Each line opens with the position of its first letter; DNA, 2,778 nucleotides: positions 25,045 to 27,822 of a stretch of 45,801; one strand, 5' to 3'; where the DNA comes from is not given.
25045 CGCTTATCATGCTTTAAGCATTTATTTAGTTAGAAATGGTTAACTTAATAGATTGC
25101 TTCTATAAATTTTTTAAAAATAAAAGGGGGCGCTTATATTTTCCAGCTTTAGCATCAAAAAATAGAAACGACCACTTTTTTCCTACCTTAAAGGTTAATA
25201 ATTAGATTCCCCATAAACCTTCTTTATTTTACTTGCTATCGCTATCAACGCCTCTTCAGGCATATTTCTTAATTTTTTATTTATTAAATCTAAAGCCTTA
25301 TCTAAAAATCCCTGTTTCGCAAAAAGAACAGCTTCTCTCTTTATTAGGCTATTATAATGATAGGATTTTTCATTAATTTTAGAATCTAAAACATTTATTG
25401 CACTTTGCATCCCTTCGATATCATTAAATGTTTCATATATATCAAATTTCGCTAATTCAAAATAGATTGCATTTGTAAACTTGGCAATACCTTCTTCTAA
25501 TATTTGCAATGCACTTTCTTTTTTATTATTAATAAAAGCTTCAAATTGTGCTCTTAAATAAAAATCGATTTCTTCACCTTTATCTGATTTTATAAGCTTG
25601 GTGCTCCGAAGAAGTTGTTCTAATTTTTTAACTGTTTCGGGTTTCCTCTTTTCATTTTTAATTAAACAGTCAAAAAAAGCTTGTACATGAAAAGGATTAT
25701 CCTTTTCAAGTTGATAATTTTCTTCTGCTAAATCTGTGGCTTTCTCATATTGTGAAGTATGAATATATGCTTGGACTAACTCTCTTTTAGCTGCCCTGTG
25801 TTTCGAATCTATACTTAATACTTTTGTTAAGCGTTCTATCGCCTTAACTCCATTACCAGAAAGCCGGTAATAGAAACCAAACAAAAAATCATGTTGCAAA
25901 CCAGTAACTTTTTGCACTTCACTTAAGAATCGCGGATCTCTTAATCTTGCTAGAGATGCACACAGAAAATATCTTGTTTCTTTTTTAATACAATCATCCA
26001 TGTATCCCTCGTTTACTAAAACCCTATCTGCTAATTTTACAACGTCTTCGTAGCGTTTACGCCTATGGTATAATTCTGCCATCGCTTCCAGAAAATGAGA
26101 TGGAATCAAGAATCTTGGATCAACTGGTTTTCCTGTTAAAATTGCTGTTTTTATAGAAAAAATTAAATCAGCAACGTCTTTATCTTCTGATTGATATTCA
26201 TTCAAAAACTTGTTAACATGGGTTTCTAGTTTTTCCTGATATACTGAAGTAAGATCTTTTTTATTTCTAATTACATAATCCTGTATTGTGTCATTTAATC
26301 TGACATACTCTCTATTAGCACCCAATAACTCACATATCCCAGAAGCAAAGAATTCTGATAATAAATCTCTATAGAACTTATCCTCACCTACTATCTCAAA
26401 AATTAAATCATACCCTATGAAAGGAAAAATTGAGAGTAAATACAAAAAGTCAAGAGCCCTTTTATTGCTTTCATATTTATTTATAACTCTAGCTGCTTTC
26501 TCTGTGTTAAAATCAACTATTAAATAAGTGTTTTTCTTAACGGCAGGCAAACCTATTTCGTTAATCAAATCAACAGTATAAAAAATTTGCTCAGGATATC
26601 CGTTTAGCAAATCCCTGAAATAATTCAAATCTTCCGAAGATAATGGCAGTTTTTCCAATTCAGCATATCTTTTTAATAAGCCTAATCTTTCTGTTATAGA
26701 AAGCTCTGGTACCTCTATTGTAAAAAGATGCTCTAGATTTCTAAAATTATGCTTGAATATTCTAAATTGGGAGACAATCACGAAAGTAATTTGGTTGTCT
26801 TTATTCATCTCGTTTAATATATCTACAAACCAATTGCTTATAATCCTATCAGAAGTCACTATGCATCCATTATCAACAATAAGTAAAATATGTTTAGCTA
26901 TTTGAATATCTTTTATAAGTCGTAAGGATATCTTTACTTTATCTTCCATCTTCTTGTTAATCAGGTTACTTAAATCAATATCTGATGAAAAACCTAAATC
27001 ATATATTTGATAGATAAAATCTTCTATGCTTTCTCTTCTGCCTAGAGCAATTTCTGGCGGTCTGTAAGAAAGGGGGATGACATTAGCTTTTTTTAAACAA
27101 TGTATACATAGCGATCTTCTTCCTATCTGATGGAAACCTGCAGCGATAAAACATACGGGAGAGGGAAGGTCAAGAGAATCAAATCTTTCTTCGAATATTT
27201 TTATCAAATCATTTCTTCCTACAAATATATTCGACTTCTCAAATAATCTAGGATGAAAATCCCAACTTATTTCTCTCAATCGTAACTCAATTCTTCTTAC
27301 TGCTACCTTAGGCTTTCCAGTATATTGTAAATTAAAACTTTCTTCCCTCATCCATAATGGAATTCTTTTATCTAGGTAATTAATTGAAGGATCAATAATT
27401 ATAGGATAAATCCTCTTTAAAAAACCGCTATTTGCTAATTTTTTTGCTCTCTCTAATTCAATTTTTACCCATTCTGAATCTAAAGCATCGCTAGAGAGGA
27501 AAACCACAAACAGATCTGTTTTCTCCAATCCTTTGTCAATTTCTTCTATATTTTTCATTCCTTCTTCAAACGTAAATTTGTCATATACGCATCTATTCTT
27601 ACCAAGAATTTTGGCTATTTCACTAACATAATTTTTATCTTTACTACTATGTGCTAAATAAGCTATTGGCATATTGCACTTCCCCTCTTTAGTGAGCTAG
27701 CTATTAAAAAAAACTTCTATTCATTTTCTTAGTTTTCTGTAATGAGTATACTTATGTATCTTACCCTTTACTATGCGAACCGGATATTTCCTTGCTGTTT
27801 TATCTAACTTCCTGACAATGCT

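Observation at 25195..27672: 825-aa TIR / degenerate P-loop / TPR protein: an NLR-like immune architecture with a non-canonical nucleotide-binding site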

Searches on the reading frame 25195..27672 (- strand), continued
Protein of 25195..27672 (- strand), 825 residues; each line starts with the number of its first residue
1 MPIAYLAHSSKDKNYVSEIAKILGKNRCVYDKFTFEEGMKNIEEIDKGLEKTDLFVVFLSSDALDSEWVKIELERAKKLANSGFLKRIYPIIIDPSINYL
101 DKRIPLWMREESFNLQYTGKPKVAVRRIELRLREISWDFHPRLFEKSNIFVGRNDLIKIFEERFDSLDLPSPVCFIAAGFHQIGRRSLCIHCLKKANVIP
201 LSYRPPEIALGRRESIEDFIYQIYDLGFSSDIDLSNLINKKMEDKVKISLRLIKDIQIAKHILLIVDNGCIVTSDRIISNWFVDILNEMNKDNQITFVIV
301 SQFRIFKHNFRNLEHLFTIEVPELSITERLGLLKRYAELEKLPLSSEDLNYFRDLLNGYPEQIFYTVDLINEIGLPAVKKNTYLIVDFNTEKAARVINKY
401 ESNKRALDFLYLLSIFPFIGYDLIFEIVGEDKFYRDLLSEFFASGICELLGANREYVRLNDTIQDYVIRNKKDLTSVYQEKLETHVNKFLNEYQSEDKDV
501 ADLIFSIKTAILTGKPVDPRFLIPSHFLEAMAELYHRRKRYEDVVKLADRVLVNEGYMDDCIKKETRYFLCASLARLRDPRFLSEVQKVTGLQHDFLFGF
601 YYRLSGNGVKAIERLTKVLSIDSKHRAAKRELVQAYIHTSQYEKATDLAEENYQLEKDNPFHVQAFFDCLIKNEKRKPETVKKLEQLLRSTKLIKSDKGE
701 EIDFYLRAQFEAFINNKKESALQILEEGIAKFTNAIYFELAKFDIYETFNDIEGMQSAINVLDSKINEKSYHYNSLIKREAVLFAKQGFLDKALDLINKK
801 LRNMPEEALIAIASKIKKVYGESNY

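Call 32: predict_structure(alignment_id=A1)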
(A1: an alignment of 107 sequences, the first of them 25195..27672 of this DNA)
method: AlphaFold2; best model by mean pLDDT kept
length: 825 residues; sequences in the alignment: 107
mean_pLDDT: 90.2   pTM: 0.87
mean pLDDT of the five models: 90.2, 89.6, 88.9, 87.5, 86.5
residues with pLDDT >= 90: 542; 70-90: 267; 50-70: 16; < 50: 0
segments of 3 or more residues with pLDDT < 50: none
pLDDT, mean of each block of 10 residues (from residue 1): 90 90 88 74 83 93 91 92 91 90 90 82 90 90 84 92 91 93 88 94 93 96 90 91 97 93 95 93 95 93 87 90 91 92 92 87 88 90 76 72 88 90 90 89 83 86 78 84 92 69 92 92 95 92 97 95 96 96 96 95 93 97 92 94 94 87 94 85 92 83 95 95 95 90 94 96 90 93 95 94 91 92 79
secondary structure, 60 per line:
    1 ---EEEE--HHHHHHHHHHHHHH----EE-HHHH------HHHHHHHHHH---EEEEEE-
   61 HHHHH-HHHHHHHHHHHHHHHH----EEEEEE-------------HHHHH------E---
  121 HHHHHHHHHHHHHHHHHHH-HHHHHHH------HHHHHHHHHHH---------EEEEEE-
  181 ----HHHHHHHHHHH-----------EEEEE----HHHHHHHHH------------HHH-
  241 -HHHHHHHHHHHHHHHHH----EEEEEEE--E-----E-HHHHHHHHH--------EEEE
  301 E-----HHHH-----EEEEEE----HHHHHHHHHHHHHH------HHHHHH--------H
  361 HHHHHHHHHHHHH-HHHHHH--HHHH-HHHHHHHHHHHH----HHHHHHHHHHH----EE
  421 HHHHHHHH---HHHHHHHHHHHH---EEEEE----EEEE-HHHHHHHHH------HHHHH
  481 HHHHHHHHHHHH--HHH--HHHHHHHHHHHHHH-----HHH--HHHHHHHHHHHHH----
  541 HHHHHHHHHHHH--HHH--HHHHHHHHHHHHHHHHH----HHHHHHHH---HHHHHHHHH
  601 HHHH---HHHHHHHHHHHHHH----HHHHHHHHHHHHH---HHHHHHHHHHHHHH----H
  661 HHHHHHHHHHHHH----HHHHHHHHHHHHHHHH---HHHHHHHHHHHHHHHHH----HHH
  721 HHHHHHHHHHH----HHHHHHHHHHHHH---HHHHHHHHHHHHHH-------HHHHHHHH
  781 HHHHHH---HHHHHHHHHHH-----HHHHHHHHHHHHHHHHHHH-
elements in order (helices of 4 or more, strands of 3 or more residues): E4-7 H10-23 H31-34 H41-50 E54-59 H61-65 H67-82 E87-92 H106-110 H121-139 H141-147 H154-164 E174-179 H185-195 E207-211 H216-224 H242-258 E263-269 H280-288 E297-301 H307-310 E316-321 H326-339 H346-351 H360-373 H375-380 H383-386 H388-399 H404-414 H421-428 H432-443 E447-451 E456-459 H461-469 H476-492 H500-513 H524-536 H541-552 H560-576 H581-588 H592-604 H608-621 H626-638 H642-655 H660-673 H678-693 H697-713 H718-731 H736-748 H752-765 H773-786 H790-800 H806-824

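Call 34: fold_search(model_id=the predicted structure, library=pdb)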
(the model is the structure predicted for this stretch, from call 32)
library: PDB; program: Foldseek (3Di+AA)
matches with E <= 10: 1742; with E <= 0.001: 141
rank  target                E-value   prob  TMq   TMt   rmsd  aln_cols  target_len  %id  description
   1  6mfv_A                4.7e-10  1.00  0.30  0.37  27.7       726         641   15  Crystal structure of the Signal Transduction ATPase with Numerous Domains (STAND) protein with a tetratricopeptide rep (released 2019-02-20)
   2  7crc_B                1.2e-07  1.00  0.28  0.22  17.1       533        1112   13  Cryo-EM structure of plant NLR RPP1 tetramer in complex with ATR1 (released 2020-12-16)
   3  7dfv_A                2.0e-07  1.00  0.25  0.35  20.4       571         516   12  Cryo-EM structure of plant NLR RPP1 tetramer core part (released 2020-12-16)
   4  7dfv_B                3.3e-07  1.00  0.26  0.37  17.1       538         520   12  Cryo-EM structure of plant NLR RPP1 tetramer core part (released 2020-12-16)
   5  9zjv_A                8.9e-07  1.00  0.24  0.20  25.8      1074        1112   11  Human sterile alpha motif domain-containing protein 9 (SAMD9), asymmetric dimer "wing" shape (released 2026-02-25)
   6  3shf                  2.4e-06  1.00  0.32  0.25  13.8       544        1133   13  Crystal structure of the R265S mutant of full-length murine Apaf-1 (released 2011-08-24)
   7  1z6t_B                7.7e-06  1.00  0.33  0.44  11.0       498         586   13  Structure of the apoptotic protease-activating factor 1 bound to ADP (released 2005-04-19)
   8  9zjs_B                7.7e-06  1.00  0.24  0.20  27.0      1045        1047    9  Human sterile alpha motif domain-containing protein 9 (SAMD9), asymmetric dimer "shell" shape (released 2026-02-25)
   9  9zjw_A                1.1e-05  1.00  0.25  0.20  23.6      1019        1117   11  Human sterile alpha motif domain-containing protein 9 (SAMD9), loss-of-function mutant R837A (released 2026-02-25)
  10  2a5y_C                1.6e-05  1.00  0.20  0.39  18.2       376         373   13  Structure of a CED-4/CED-9 complex (released 2005-10-11)
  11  5khr_X                1.8e-05  1.00  0.28  0.51  12.2       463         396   10  Model of human Anaphase-promoting complex/Cyclosome complex (APC15 deletion mutant) in complex with the E2 UBE2C/UBCH1 (released 2016-08-24)
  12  5khr_Y                2.2e-05  1.00  0.29  0.51  12.3       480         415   11  Model of human Anaphase-promoting complex/Cyclosome complex (APC15 deletion mutant) in complex with the E2 UBE2C/UBCH1 (released 2016-08-24)
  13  9lq2_B                2.2e-05  1.00  0.23  0.27  22.2       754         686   12  Structure of human dimeric NLRP7-TCL1A complex (released 2025-12-10)
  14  1z6t_A                3.3e-05  1.00  0.32  0.43  11.0       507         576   13  Structure of the apoptotic protease-activating factor 1 bound to ADP (released 2005-04-19)
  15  9l4k_A                3.3e-05  1.00  0.22  0.22  21.6       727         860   12  Structure of human NLRP2-TLE6-OOEP complex (released 2025-10-01)
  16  9xrl_2                3.3e-05  1.00  0.22  0.20  23.3       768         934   11  Structure of mouse cytoplasmic lattice (CPL) repeating unit (released 2026-03-18)
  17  12dl_GA               3.3e-05  1.00  0.21  0.19  23.6       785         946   10  Native structure of the cytoplasmic lattice (CPL) asymmetric unit from mouse MII eggs (released 2026-04-08)
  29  12dl_DA               7.7e-05  1.00  0.20  0.18  20.4       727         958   10  Native structure of the cytoplasmic lattice (CPL) asymmetric unit from mouse MII eggs (released 2026-04-08)
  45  9ln6_A                1.4e-04  1.00  0.21  0.19  21.5       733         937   11  Structure of human NLRP14-UHRF1 complex (released 2026-03-18)
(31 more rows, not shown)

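Call 43: find_encoding_contigs(protein=P0003, flank=6000, max_places=3)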
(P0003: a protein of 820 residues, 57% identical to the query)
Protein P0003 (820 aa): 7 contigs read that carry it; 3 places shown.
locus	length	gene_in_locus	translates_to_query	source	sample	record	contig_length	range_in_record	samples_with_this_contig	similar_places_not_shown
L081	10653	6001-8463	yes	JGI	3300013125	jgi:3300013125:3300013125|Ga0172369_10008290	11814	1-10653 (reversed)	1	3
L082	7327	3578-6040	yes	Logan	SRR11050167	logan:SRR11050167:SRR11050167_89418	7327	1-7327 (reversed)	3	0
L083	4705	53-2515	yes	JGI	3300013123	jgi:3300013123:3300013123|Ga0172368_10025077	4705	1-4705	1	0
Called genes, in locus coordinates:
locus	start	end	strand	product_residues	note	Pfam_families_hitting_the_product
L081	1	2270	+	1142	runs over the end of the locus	PF00310:GATase_2, PF04898:Glu_syn_central, PF01645:Glu_synthase, PF01493:GXGXG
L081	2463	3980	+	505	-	PF14691:Fer4_20, PF00070:Pyr_redox (weak), PF01266:DAO (weak), PF01593:Amino_oxidase (weak), PF03486:HI0933_like (weak), PF07992:Pyr_redox_2, PF12831:FAD_oxidored (weak), PF13450:NAD_binding_8, +3 more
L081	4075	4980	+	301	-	PF02661:Fic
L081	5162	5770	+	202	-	PF13548:DUF4126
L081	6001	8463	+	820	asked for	PF13676:TIR_2, PF13428:TPR_14 (faint)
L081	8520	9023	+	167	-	-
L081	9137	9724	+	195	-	-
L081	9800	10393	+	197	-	-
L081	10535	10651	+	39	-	?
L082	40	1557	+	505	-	PF14691:Fer4_20, PF00070:Pyr_redox (weak), PF01266:DAO (weak), PF01593:Amino_oxidase (weak), PF03486:HI0933_like (weak), PF07992:Pyr_redox_2, PF12831:FAD_oxidored (weak), PF13450:NAD_binding_8, +3 more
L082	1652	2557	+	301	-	PF02661:Fic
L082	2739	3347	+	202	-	PF13548:DUF4126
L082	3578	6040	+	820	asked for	PF13676:TIR_2, PF13428:TPR_14 (faint)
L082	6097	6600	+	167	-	-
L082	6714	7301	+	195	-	-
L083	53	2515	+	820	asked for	PF13676:TIR_2, PF13428:TPR_14 (faint)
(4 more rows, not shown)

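Call 44: find_encoding_contigs(protein=P0008, flank=6000, max_places=2)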
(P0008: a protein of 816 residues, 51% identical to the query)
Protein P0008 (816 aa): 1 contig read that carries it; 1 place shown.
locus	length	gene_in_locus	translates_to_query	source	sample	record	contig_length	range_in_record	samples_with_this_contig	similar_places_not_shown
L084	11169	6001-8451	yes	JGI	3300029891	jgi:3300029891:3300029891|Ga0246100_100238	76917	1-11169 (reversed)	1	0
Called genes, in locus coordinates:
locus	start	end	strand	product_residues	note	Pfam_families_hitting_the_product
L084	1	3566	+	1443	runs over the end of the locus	PF14480:DNA_pol3_a_NI (weak), PF11490:DNA_pol3_a_NII, PF01336:tRNA_anti-codon, PF02811:PHP, PF00929:RNase_T, PF07733:DNA_pol3_alpha, PF17657:DNA_pol3_finger, PF14579:HHH_6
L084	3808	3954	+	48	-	-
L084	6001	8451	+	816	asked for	PF13676:TIR_2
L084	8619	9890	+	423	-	PF14271:DUF4359 (faint)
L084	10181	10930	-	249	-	PF01695:IstB_IS21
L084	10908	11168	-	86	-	?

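Call 56: search_protein_families(library=phrogs, proteins=[window:25195-27672:-], max_evalue=0.01)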
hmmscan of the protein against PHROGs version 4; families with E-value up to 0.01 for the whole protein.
window:25195-27672:- (825 aa): 1 family
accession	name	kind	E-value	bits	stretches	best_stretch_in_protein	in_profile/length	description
phrog_15646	-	unknown function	0.0025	18.4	1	5-76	163-237/293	-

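Call 64: search_protein_families(library=pfam, alignment_id=A2, max_evalue=0.1)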
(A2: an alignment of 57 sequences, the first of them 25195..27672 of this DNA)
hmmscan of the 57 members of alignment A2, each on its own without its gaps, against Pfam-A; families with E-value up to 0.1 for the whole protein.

A. member 1, window:25195-27672:- (825 aa): 6 families
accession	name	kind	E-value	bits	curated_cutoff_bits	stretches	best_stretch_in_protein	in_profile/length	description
PF13676.11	TIR_2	-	4.1e-14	53.6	28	1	6-95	3-93/122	TIR domain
PF14559.12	TPR_19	-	1.2e-05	26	25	1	605-648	4-47/68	Tetratricopeptide repeat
PF08937.16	ThsB_TIR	-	0.00033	21.4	21.2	1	5-78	1-85/100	Thoeris protein ThsB, TIR-like domain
PF01582.25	TIR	-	0.0013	19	21.3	1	9-82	11-86/179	TIR domain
PF13176.12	TPR_7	-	0.051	14.1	27.9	0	528-552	2-26/36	Tetratricopeptide repeat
PF09127.17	Leuk-A4-hydro_C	-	0.062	13.8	27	0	662-744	5-85/112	Leukotriene A4 hydrolase, C-terminal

B. families by the number of members that match (of 57 scanned): 79 families (the first 25 are shown)
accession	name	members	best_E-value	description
PF13676.11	TIR_2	57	3.4e-20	TIR domain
PF08937.16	ThsB_TIR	51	3.3e-06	Thoeris protein ThsB, TIR-like domain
PF01582.25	TIR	47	1.7e-09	TIR domain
PF14559.12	TPR_19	36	2e-07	Tetratricopeptide repeat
PF07719.23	TPR_2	28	4.5e-06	Tetratricopeptide repeat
PF13428.12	TPR_14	24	1.1e-06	Tetratricopeptide repeat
PF13424.12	TPR_12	20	1.8e-05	Tetratricopeptide repeat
PF00515.34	TPR_1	15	5.2e-05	Tetratricopeptide repeat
PF13432.12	TPR_16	15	0.00012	Tetratricopeptide repeat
PF13181.12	TPR_8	14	0.00051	Tetratricopeptide repeat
PF13429.12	TPR_15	12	8.2e-06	Tetratricopeptide repeat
PF25062.1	ARM_TT21_N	9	4.1e-06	Tetratricopeptide repeat protein 21 N-terminal ARM repeat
PF12895.13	ANAPC3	9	8.9e-05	Anaphase-promoting complex, cyclosome, subunit 3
PF13191.12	AAA_16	8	0.00037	AAA ATPase domain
PF13271.11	DUF4062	7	0.00031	Domain of unknown function (DUF4062)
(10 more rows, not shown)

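Call 68: search_dna_similar(query=window:25195-27672:-, collection=phages, mode=protein, max_rows=10)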
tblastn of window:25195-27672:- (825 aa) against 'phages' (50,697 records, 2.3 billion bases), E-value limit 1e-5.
No match.

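Call 69: search_dna_similar(query=window:25195-27672:-, collection=plasmids, mode=protein, max_rows=12)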
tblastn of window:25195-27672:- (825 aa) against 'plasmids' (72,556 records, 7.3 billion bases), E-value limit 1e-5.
Records with a match: 5; places in all: 5; records where one place covers at least 80% of the query: 4.
Best place of each record, by identity: <60% 5.
By first word of the organism name: Photobacterium 1; Zymomonas 1; Phocaeicola 1; Komagataeibacter 1; Enterococcus 1.
By predicted mobility (MOB-suite, as given by PLSDB): non-mobilizable 5.
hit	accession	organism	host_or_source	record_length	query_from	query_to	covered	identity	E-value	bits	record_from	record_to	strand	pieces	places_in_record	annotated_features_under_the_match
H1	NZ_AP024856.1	Photobacterium toruni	-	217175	1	810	98%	33.9%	1e-142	473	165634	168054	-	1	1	toll/interleukin-1 receptor domain-containing protein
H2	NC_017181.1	Zymomonas mobilis subsp. mobilis ATCC 10988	fermenting agave juice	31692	4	731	88%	26.6%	6e-42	174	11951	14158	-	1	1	TIR domain-containing protein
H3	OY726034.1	Phocaeicola massiliensis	-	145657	3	735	89%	26.3%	7e-67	250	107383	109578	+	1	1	none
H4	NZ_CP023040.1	Komagataeibacter saccharivorans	vinegar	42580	1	665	81%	20.0%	1e-14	87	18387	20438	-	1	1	toll/interleukin-1 receptor domain-containing protein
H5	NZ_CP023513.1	Enterococcus sp. FDAARGOS_375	Homo sapiens,tissue grind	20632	1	390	47%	23.7%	4e-14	84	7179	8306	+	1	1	tetratricopeptide repeat protein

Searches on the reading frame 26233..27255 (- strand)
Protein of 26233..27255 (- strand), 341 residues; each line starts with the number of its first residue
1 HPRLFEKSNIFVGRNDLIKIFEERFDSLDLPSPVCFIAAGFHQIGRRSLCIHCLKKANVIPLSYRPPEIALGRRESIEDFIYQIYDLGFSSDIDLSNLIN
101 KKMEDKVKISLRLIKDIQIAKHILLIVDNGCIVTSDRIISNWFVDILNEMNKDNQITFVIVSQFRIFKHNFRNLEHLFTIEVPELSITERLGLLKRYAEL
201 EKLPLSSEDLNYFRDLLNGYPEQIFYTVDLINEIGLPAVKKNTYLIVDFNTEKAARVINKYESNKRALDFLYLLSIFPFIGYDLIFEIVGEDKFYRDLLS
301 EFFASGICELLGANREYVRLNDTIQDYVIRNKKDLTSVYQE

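Call 59: search_protein_representatives(protein=window:26233-27255:-)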
Query: 341 residues. Proteins with E-value up to 0.001 (for the whole library): 395; up to 1e-10: 297; up to 1e-30: 155. The best 150 are listed.
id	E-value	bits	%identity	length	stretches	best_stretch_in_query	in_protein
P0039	2.6e-109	381.8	54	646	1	1-340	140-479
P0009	4.7e-109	381.0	52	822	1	2-339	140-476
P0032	5.0e-94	331.6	45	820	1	1-339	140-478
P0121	1.2e-91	323.8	51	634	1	55-332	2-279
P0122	4.7e-90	318.5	47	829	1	1-340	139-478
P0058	1.9e-85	303.4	44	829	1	1-336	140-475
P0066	2.4e-82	293.2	43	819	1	1-340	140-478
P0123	1.7e-81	290.4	41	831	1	1-340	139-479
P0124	1.9e-81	290.3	44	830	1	1-335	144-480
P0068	3.0e-81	289.6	42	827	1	1-338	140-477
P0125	1.9e-79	283.7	43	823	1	1-332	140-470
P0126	8.0e-79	281.6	46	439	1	1-297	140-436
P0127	3.3e-78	279.6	42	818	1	1-341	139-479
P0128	8.5e-78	278.2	40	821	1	1-340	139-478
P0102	9.4e-78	278.1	44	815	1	1-339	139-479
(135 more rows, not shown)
